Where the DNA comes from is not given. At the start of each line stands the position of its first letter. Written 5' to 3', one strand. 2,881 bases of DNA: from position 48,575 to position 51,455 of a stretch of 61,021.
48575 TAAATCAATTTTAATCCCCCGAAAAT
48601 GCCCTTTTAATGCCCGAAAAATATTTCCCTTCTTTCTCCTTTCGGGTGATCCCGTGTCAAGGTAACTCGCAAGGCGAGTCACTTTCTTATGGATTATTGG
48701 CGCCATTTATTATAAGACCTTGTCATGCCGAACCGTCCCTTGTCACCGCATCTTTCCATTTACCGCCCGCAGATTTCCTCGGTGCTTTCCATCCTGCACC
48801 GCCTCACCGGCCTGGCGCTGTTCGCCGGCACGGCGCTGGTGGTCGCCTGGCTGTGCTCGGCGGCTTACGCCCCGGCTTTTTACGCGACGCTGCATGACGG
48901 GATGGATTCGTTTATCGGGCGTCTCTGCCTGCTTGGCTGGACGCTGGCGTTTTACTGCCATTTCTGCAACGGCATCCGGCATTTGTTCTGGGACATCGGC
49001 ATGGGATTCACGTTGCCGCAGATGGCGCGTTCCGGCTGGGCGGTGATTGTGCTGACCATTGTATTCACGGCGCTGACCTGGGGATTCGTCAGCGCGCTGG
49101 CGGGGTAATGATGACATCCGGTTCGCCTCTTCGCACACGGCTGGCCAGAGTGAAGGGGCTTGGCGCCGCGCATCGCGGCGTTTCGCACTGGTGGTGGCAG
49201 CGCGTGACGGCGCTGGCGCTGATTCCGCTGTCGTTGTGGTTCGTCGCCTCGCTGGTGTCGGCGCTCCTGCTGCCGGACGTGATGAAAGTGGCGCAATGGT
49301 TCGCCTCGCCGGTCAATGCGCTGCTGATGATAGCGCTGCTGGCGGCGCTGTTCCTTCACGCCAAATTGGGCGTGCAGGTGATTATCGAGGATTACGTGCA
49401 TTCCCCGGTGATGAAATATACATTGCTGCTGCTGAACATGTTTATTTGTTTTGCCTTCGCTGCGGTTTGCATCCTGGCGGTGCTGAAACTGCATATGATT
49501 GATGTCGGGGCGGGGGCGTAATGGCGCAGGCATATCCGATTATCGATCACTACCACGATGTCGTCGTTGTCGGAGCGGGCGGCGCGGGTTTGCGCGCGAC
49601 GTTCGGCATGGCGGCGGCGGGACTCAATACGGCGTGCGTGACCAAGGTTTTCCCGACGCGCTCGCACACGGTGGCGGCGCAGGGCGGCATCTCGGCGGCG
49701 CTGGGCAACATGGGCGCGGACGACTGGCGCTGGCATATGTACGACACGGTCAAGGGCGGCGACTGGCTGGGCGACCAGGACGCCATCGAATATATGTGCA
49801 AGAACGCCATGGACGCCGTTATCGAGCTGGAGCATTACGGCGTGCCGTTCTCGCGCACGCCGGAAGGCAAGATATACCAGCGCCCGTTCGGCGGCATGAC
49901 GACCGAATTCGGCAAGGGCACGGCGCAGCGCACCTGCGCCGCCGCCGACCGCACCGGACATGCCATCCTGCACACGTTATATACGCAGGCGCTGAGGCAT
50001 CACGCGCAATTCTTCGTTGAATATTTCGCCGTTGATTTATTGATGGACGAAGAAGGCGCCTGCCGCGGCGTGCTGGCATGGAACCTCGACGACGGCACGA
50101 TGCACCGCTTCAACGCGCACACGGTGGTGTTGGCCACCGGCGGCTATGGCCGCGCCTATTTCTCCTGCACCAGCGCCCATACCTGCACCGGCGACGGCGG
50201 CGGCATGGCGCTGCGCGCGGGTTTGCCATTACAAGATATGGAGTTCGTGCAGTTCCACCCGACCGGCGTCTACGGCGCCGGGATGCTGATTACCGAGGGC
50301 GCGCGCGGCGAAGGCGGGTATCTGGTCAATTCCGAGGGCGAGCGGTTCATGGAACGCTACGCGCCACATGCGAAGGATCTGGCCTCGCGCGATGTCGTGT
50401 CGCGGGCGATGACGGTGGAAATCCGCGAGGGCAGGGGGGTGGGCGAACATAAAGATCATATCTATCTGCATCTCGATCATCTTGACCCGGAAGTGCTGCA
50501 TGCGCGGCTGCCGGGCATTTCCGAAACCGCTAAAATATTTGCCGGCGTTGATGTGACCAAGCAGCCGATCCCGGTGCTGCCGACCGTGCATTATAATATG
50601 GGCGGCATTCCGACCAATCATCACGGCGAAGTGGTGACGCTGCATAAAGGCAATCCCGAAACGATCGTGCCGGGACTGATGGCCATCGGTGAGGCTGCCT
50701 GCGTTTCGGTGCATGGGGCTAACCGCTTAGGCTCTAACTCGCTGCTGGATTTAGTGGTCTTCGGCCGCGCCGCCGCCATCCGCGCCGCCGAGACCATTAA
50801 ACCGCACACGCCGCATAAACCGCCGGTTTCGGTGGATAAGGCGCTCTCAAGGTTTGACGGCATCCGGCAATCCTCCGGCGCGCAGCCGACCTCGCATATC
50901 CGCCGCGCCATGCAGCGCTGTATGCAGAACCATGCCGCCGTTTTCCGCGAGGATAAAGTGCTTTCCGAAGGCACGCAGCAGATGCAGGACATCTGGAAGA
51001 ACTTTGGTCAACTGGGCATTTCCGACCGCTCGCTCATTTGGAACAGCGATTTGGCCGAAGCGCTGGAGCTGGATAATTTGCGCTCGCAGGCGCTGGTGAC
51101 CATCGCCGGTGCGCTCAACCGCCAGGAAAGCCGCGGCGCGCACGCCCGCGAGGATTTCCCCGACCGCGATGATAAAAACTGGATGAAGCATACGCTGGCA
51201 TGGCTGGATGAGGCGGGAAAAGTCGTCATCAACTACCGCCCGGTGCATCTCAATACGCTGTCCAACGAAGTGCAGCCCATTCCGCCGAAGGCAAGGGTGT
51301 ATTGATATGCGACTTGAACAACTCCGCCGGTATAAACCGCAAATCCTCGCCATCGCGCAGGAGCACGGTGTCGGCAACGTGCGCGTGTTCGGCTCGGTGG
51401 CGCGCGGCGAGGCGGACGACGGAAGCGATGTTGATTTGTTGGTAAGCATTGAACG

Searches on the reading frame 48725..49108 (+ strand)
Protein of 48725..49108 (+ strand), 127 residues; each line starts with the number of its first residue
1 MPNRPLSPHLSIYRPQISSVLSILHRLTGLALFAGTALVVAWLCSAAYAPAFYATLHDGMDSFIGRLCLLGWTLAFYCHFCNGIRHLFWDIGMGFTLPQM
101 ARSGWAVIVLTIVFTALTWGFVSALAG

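Call 3: search_protein_families(library=pfam, proteins=[window:48725-49108:+], max_evalue=0.01)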
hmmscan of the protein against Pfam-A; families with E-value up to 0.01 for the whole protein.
window:48725-49108:+ (127 aa): 1 family
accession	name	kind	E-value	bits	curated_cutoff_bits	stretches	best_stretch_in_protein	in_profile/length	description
PF01127.27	Sdh_cyt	-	2.7e-31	108.6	25.8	1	2-117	3-121/122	Succinate dehydrogenase/Fumarate reductase transmembrane subunit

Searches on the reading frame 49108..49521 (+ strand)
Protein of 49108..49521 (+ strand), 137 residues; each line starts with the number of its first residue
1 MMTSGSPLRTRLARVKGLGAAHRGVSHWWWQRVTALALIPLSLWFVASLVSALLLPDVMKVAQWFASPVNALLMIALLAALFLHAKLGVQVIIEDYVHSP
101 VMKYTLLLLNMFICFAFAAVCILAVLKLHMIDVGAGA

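Call 3: search_protein_families(library=pfam, proteins=[window:49108-49521:+], max_evalue=0.01)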
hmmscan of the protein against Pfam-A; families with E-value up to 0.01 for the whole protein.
window:49108-49521:+ (137 aa): 2 families
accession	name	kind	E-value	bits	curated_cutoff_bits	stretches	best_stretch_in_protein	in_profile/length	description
PF01127.27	Sdh_cyt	-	2e-17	63.8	25.8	1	9-117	4-121/122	Succinate dehydrogenase/Fumarate reductase transmembrane subunit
PF05328.17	CybS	-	9.3e-06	25.8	27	1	23-134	31-123/133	CybS, succinate dehydrogenase cytochrome B small subunit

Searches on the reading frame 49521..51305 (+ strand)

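Call 3: search_protein_families(library=pfam, proteins=[window:49521-51305:+], max_evalue=0.01)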
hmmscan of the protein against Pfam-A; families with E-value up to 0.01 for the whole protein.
window:49521-51305:+ (594 aa): 6 families
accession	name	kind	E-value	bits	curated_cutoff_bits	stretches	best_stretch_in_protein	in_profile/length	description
PF00890.30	FAD_binding_2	-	3.9e-128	428.6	20.4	1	13-408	1-414/414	FAD binding domain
PF02910.25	Succ_DH_flav_C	-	1.3e-46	158.2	20.8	1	461-594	1-130/130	Fumarate reductase flavoprotein C-term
PF07992.20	Pyr_redox_2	-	6.3e-06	26.3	26.1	1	12-63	1-48/291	Pyridine nucleotide-disulphide oxidoreductase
PF01134.28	GIDA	-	1.3e-05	24.9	22.1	0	131-224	80-166/391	Glucose inhibited division protein A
PF01266.30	DAO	-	0.00011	22.2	27.9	0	13-210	1-206/353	FAD dependent oxidoreductase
PF01946.23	Thi4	-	0.0043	16.8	26.2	0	12-40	18-47/235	Thi4 family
